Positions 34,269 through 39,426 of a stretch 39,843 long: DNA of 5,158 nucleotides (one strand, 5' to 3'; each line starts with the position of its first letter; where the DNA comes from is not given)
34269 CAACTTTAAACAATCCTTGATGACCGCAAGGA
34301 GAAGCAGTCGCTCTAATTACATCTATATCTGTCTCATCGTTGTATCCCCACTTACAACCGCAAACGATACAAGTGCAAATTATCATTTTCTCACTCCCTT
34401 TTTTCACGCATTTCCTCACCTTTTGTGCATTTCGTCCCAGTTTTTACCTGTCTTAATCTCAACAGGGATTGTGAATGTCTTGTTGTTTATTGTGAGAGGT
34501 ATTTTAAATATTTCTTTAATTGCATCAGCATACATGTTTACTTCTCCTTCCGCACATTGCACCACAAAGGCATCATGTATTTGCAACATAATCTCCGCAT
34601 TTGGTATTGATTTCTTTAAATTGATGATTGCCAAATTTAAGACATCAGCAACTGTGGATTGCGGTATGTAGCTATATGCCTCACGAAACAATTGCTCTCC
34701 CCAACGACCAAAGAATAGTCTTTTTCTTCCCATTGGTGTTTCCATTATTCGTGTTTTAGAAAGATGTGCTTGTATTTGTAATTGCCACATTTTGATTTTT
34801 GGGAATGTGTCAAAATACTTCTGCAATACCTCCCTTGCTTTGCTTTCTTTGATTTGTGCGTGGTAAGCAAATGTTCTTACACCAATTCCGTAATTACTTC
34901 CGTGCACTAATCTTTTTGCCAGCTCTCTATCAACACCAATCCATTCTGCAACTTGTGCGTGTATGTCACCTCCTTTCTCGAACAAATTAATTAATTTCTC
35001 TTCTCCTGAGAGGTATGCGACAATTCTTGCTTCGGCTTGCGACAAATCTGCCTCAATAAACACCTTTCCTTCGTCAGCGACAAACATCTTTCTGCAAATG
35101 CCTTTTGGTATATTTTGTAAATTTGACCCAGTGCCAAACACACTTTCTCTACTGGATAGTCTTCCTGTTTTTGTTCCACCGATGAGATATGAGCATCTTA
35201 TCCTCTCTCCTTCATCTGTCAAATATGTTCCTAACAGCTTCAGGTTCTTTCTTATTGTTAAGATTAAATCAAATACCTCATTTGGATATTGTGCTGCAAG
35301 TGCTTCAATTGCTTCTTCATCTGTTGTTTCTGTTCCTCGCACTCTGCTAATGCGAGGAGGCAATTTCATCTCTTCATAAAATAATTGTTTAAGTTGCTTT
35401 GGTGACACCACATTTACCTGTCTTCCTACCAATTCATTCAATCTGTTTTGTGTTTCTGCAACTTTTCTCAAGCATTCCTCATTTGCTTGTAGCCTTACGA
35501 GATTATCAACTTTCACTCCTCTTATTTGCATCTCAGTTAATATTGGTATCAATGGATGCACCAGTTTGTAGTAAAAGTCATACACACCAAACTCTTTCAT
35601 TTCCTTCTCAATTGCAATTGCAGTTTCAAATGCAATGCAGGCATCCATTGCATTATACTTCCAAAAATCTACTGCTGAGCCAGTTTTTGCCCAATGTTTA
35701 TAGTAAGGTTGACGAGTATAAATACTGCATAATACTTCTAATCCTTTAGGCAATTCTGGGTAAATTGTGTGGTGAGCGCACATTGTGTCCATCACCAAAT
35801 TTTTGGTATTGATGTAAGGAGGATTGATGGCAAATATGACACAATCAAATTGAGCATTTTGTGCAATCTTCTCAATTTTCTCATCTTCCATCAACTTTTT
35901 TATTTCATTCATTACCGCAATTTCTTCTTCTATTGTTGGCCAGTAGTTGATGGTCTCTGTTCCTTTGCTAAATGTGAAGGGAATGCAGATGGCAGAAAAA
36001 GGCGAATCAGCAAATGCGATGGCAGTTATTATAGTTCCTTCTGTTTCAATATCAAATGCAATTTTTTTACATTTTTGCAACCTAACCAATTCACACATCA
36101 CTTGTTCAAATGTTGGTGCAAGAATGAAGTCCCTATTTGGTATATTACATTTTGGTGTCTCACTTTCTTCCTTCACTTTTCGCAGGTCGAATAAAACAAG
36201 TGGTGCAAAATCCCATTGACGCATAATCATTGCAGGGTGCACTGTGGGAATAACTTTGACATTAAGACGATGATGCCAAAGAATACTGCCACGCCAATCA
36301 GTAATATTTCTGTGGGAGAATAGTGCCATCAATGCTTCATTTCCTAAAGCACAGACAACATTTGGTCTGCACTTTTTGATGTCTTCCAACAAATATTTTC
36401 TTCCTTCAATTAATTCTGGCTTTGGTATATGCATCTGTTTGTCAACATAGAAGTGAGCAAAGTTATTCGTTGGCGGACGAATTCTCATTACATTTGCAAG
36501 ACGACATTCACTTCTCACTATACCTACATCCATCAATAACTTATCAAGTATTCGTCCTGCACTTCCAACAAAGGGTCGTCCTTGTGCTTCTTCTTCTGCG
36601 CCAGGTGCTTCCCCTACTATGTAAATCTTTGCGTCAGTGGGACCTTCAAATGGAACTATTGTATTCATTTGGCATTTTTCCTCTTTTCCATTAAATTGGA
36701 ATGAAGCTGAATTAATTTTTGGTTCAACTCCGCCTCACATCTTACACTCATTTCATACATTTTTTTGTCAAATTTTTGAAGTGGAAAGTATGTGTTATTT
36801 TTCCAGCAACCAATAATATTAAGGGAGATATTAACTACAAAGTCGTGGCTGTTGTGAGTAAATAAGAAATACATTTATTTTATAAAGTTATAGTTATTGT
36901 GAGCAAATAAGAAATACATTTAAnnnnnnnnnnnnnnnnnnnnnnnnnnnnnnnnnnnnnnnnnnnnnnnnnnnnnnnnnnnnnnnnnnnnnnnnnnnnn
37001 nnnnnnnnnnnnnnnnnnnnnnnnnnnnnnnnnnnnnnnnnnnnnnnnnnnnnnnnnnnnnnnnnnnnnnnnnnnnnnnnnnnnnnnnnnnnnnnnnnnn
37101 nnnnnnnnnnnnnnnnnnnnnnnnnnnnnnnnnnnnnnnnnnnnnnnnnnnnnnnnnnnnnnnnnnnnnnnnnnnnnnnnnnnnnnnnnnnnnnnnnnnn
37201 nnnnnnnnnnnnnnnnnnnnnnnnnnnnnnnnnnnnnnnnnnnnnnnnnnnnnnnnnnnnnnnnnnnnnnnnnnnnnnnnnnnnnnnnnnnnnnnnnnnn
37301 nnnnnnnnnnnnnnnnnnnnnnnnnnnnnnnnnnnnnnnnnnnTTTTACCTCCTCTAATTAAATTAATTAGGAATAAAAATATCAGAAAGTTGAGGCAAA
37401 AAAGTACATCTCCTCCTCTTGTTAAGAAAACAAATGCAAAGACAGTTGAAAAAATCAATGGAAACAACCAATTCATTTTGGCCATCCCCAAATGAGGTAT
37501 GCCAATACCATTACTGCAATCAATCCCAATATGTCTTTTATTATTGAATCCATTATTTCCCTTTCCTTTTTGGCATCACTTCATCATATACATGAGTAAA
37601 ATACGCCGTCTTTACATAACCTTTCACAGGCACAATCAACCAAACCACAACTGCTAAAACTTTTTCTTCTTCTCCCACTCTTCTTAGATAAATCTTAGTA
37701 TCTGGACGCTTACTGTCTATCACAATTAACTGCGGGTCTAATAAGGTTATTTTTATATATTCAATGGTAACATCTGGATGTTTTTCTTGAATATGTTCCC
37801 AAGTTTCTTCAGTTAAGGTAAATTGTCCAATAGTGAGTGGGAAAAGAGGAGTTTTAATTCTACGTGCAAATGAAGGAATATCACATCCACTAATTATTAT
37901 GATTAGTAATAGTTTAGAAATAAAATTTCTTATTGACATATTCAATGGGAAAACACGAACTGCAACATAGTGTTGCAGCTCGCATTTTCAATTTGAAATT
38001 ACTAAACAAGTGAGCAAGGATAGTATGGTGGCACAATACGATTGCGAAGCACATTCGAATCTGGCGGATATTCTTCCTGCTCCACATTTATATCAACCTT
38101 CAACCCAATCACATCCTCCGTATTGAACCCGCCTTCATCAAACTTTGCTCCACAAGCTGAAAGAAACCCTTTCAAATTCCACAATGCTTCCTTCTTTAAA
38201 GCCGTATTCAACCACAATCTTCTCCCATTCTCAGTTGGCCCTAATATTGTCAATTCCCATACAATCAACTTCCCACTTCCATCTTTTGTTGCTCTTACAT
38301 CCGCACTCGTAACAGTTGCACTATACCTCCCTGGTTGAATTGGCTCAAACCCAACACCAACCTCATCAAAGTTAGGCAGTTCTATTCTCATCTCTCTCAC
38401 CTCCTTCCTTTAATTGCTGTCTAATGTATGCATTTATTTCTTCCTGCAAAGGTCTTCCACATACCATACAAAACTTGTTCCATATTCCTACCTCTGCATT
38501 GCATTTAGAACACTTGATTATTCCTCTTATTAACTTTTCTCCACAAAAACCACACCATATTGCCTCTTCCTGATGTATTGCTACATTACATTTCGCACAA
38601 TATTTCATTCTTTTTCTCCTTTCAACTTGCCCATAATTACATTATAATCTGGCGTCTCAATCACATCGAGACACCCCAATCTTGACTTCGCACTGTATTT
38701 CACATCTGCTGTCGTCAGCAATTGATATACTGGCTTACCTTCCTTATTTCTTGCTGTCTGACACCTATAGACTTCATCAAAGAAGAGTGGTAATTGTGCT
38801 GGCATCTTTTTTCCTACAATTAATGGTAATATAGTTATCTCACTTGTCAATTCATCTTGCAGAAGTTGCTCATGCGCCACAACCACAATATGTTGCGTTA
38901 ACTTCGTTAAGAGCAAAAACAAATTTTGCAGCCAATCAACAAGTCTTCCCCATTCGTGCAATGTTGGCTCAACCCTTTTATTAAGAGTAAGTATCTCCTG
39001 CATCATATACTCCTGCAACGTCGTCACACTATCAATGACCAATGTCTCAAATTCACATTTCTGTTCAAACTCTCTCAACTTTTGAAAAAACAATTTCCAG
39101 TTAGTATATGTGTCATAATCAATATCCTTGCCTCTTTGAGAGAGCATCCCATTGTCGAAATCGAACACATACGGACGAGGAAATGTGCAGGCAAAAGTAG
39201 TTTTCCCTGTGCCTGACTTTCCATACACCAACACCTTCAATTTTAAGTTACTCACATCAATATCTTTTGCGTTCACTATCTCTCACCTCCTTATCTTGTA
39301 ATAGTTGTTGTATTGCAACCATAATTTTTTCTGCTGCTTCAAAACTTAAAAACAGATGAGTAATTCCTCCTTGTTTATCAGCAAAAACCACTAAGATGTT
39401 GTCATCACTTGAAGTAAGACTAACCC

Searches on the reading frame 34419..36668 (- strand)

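Call 10: search_protein_families(library=pfam, proteins=[window:34419-36668:-], max_evalue=0.001)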
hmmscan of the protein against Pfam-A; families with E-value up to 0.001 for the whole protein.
window:34419-36668:- (750 aa): 3 families
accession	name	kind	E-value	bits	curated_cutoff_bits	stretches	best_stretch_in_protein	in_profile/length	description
PF00476.26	DNA_pol_A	-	5.9e-65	220.1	34.3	1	395-746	7-381/381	DNA polymerase family A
PF03167.25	UDG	-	1.8e-26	93.4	24.3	1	8-153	3-126/141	Uracil DNA glycosylase superfamily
PF01612.26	DNA_pol_A_exo1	-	5.3e-10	39.8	23.6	1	196-357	16-172/173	3'-5' exonuclease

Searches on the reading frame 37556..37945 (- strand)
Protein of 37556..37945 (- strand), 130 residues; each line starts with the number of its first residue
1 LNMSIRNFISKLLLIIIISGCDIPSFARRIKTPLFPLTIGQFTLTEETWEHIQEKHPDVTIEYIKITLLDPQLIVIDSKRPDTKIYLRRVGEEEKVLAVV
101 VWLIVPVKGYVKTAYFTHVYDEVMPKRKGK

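Call 10: search_protein_families(library=pfam, proteins=[window:37556-37945:-], max_evalue=0.001)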
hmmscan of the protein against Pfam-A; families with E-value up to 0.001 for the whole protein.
window:37556-37945:- (130 aa): 1 family
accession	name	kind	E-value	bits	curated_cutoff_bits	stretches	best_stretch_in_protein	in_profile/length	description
PF18810.6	PBECR2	-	5.5e-05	23.8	27.1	1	35-102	17-90/120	phage-Barnase-EndoU-ColicinE5/D-RelE like nuclease2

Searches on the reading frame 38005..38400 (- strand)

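Call 10: search_protein_families(library=pfam, proteins=[window:38005-38400:-], max_evalue=0.001)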
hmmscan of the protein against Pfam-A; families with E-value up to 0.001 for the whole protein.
window:38005-38400:- (132 aa): 1 family
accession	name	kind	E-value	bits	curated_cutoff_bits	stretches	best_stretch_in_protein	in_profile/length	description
PF05037.18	DUF669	-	7.5e-10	39.5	21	1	17-110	10-115/138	Protein of unknown function (DUF669)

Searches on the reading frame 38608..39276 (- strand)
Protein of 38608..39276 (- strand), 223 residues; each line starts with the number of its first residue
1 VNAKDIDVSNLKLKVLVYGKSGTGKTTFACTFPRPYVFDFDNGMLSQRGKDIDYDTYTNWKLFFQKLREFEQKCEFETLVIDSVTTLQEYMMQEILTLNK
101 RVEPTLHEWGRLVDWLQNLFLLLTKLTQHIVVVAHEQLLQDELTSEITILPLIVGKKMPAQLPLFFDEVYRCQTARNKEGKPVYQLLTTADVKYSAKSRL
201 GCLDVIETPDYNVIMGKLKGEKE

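Call 10: search_protein_families(library=pfam, proteins=[window:38608-39276:-], max_evalue=0.001)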
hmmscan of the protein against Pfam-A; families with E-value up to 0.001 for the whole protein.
window:38608-39276:- (223 aa): 2 families
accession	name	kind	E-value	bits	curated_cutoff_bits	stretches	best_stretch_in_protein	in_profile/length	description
PF13479.12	AAA_24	-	2.4e-30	106.3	27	1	12-200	2-195/195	AAA domain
PF06745.19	ATPase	-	7.3e-06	26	26.6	0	15-32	22-39/231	KaiC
